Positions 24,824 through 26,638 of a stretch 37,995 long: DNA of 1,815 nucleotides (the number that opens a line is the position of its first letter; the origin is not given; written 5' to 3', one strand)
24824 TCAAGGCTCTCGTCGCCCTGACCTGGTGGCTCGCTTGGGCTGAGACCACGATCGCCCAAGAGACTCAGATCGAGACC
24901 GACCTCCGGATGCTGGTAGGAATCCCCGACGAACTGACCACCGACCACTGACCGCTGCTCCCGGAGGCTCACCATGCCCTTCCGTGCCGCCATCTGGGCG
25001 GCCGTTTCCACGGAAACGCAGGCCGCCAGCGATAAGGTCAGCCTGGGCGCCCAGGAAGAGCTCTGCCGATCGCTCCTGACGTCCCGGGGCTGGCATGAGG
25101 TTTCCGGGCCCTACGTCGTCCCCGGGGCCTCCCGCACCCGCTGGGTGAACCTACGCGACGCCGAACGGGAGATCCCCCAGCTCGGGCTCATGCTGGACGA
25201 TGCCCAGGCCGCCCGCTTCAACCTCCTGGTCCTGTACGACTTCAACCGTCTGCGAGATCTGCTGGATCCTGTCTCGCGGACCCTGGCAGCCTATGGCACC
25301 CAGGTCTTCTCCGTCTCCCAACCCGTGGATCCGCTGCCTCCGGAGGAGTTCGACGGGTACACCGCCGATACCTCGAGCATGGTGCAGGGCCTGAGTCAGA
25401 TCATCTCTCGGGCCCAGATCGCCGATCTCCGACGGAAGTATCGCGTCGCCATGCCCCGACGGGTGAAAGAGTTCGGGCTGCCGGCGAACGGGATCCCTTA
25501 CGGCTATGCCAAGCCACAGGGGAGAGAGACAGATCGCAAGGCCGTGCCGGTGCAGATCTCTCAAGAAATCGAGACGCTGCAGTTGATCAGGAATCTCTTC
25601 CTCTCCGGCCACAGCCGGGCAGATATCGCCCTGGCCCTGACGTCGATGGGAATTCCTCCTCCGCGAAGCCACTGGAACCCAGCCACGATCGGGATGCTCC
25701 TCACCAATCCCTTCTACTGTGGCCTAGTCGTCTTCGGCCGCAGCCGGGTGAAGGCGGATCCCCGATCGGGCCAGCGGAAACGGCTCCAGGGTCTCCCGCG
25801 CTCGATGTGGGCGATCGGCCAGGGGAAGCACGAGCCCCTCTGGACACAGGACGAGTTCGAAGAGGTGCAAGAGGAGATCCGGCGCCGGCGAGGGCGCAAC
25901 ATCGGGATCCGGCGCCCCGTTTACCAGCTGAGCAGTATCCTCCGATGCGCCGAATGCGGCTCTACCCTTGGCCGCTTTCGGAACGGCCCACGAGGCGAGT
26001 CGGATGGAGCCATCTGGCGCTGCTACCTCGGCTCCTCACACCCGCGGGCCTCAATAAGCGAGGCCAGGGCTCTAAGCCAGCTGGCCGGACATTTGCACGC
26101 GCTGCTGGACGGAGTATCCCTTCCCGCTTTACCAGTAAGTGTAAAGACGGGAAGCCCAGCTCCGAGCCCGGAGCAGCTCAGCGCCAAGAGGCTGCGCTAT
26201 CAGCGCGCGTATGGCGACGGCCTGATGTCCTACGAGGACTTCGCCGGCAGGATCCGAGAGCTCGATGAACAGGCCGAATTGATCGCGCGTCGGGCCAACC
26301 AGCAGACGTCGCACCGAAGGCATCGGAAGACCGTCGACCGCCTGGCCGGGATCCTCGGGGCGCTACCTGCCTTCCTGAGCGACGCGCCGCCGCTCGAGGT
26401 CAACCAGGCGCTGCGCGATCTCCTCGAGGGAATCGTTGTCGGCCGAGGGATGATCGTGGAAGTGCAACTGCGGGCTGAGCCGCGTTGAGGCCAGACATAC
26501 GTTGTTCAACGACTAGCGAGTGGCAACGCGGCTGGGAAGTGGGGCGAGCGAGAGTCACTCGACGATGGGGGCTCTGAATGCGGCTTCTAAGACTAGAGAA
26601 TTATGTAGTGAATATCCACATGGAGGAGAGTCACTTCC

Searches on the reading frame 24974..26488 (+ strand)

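Call 55: search_protein_families(library=pfam, max_evalue=0.001, proteins=[window:24974-26488:+])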
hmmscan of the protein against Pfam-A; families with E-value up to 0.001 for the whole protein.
window:24974-26488:+ (504 aa): 2 families
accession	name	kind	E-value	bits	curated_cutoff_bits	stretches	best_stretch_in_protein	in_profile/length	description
PF07508.19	Recombinase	-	3.4e-19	69.4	21.1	1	197-305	2-102/102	Recombinase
PF13408.12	Zn_ribbon_recom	-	0.0008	20.2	25.3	0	319-352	2-31/58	Recombinase zinc beta ribbon domain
